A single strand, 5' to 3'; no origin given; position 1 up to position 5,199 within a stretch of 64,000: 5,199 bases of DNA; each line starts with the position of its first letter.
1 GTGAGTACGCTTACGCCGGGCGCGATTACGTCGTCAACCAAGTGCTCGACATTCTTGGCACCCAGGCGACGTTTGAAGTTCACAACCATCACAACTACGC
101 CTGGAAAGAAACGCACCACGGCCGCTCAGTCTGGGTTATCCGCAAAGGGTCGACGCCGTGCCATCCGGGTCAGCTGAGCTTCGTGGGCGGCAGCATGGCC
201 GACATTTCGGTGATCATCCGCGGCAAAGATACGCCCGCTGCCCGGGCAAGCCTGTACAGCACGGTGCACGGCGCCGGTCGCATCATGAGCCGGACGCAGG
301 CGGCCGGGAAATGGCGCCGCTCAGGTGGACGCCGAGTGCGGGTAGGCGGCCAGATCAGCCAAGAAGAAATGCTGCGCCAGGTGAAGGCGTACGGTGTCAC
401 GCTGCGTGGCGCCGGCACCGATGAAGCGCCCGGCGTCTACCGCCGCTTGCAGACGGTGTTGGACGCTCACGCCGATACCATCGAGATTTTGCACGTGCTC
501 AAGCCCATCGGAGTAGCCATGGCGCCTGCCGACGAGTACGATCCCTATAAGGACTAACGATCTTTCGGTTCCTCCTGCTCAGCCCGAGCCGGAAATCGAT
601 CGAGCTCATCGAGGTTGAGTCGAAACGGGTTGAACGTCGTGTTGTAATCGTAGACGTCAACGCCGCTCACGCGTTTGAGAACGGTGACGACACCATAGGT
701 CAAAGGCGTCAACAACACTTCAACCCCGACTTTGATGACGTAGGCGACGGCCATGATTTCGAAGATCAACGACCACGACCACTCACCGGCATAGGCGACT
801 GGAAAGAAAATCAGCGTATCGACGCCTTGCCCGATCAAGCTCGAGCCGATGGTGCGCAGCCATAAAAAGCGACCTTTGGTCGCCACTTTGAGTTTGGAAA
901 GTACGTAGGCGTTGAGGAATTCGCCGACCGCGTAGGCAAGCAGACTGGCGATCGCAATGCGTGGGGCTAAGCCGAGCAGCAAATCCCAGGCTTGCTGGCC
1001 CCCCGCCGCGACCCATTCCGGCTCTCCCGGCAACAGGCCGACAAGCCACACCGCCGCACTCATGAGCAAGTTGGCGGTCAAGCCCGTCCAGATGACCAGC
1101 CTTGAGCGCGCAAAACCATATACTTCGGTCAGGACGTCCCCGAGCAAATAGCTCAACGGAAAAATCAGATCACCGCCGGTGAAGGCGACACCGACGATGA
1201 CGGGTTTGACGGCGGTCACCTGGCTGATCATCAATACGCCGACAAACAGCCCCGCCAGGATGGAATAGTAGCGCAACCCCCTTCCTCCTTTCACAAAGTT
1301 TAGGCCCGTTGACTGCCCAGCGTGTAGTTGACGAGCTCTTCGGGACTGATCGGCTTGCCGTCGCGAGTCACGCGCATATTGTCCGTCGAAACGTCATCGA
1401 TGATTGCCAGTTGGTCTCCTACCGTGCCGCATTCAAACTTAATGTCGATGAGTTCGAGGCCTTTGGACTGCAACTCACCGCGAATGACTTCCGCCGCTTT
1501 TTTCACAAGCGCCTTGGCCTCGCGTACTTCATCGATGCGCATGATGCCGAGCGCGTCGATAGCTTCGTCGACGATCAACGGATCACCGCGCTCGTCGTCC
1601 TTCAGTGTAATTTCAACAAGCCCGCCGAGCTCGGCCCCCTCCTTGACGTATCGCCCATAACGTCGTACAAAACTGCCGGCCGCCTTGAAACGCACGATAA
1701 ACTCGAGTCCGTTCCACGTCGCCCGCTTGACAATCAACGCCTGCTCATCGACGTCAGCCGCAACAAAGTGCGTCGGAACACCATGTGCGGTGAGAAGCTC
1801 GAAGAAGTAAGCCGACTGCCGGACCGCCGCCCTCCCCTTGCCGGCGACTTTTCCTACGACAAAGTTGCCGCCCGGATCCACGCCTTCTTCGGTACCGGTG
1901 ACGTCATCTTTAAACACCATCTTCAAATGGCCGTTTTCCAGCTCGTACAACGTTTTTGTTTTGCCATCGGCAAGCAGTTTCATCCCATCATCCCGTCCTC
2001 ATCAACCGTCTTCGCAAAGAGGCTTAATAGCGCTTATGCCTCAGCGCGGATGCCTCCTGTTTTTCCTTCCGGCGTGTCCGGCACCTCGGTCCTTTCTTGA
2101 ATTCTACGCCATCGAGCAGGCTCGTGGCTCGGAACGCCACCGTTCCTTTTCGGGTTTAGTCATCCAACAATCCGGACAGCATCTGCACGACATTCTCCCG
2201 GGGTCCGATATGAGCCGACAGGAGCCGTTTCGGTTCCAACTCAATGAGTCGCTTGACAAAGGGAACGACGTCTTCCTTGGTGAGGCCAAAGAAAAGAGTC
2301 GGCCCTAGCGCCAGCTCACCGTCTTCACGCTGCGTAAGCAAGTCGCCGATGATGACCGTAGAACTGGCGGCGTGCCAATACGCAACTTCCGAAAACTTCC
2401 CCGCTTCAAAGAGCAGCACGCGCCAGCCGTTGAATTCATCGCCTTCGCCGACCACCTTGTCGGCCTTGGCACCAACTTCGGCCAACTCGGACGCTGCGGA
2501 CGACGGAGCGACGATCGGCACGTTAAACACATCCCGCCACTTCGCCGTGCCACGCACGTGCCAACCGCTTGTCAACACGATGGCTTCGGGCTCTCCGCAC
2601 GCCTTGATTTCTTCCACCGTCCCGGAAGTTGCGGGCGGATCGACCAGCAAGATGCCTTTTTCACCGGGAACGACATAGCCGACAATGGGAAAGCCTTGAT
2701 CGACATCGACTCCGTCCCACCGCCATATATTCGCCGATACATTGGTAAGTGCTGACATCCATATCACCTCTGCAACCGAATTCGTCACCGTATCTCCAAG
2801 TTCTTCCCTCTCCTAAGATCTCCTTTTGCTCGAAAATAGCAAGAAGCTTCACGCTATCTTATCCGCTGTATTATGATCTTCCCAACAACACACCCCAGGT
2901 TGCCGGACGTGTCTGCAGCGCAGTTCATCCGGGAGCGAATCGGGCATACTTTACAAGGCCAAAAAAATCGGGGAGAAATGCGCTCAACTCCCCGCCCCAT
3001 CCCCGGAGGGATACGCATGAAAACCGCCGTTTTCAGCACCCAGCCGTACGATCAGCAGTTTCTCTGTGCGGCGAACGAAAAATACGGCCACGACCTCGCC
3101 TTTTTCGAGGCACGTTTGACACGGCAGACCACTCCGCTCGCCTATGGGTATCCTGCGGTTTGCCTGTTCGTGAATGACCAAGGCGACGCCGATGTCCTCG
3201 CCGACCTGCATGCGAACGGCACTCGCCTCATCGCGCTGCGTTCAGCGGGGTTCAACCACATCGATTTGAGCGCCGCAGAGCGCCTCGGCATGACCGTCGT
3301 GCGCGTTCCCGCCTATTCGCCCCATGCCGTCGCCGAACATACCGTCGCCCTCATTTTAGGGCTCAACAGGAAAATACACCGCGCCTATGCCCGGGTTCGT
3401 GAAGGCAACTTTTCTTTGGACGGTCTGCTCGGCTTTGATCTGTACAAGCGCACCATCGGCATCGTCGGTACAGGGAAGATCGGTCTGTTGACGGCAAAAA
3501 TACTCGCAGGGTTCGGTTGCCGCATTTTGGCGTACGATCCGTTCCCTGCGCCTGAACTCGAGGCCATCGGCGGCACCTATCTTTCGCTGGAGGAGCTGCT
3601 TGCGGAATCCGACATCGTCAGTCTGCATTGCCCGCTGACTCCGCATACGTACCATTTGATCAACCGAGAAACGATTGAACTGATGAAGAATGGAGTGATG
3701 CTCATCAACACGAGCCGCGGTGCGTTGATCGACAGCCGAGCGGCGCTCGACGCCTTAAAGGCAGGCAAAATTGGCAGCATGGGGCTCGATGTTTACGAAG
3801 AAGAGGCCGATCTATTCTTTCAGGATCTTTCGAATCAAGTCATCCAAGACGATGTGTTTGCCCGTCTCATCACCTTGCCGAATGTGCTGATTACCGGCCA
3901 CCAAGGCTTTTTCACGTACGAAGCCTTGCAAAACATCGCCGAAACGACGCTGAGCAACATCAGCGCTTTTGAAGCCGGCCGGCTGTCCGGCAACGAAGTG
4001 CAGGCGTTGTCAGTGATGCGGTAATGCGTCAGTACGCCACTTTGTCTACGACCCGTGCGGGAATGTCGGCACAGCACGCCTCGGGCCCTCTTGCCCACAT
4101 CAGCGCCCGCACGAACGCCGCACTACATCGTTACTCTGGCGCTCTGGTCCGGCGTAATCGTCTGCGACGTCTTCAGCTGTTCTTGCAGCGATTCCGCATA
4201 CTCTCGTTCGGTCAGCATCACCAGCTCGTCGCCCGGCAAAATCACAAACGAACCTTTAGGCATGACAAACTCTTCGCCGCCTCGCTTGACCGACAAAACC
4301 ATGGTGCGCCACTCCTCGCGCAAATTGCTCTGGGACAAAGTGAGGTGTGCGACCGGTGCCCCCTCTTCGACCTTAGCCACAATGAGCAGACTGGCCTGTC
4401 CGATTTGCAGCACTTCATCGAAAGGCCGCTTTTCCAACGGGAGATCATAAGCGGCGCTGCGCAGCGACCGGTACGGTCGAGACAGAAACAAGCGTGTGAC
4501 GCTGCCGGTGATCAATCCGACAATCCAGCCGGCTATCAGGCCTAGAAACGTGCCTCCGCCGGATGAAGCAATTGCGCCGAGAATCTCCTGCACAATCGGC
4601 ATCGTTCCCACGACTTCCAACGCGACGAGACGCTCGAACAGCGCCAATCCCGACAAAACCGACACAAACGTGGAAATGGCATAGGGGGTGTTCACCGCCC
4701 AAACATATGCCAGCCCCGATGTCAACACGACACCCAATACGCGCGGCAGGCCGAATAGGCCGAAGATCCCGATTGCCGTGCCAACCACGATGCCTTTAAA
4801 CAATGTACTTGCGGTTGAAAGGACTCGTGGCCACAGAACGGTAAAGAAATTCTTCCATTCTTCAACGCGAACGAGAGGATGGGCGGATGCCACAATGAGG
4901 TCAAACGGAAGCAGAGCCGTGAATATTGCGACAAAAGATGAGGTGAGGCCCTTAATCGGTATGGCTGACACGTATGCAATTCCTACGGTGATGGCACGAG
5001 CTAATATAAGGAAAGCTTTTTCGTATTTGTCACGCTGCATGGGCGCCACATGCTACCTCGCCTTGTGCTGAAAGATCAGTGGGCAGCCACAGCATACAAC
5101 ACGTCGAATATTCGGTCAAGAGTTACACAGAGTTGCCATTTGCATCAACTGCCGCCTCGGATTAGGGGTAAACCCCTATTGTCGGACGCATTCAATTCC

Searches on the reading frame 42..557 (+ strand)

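Call 64: search_protein_families(library=pfam, proteins=[window:42-557:+], max_evalue=0.001)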
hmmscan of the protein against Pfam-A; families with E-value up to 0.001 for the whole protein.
window:42-557:+ (171 aa): 1 family
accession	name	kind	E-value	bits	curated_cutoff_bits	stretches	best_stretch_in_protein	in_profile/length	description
PF01139.22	RtcB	-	2.2e-25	90.2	27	1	9-159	272-424/426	tRNA-splicing ligase RtcB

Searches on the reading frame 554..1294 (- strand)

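Call 64: search_protein_families(library=pfam, proteins=[window:554-1294:-], max_evalue=0.001)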
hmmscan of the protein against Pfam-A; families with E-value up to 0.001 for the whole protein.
window:554-1294:- (246 aa): 1 family
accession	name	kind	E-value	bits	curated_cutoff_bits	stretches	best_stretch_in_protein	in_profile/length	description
PF02592.20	Vut_1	-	1e-51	175.7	27.2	1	39-201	1-151/152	Putative vitamin uptake transporter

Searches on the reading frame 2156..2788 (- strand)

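Call 64: search_protein_families(library=pfam, proteins=[window:2156-2788:-], max_evalue=0.001)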
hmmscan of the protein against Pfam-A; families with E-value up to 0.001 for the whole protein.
window:2156-2788:- (210 aa): 1 family
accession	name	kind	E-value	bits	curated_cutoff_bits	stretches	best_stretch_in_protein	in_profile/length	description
PF14597.12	Lactamase_B_5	-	2.5e-07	30.8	28.4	1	20-185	8-171/199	Metallo-beta-lactamase superfamily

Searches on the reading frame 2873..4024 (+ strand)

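Call 64: search_protein_families(library=pfam, proteins=[window:2873-4024:+], max_evalue=0.001)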
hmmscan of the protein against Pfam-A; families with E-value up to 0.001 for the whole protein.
window:2873-4024:+ (383 aa): 3 families
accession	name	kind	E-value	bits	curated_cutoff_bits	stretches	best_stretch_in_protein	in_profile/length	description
PF02826.25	2-Hacid_dh_C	-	8e-55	185.4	25.1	1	158-345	1-178/178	D-isomer specific 2-hydroxyacid dehydrogenase, NAD binding domain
PF00389.36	2-Hacid_dh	-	7.4e-30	103.8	24.6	1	53-376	3-133/134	D-isomer specific 2-hydroxyacid dehydrogenase, catalytic domain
PF03446.21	NAD_binding_2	-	0.00098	19.6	21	0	194-304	1-116/161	NAD binding domain of 6-phosphogluconate dehydrogenase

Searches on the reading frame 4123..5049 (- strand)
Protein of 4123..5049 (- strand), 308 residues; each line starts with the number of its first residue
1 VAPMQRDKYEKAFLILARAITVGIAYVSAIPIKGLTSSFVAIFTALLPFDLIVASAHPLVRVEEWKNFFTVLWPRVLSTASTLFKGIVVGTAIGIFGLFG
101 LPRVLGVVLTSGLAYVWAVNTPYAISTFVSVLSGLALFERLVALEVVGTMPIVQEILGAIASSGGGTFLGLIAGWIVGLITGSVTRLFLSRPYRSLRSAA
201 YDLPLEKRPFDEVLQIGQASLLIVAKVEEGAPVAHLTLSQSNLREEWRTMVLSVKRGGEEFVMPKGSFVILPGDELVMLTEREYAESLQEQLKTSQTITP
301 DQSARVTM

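Call 64: search_protein_families(library=pfam, proteins=[window:4123-5049:-], max_evalue=0.001)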
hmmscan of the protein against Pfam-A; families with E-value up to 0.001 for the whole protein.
window:4123-5049:- (308 aa): 1 family
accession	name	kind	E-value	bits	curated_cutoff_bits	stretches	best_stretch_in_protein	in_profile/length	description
PF02080.26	TrkA_C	-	1.4e-11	44.6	27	1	225-292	4-70/71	TrkA-C domain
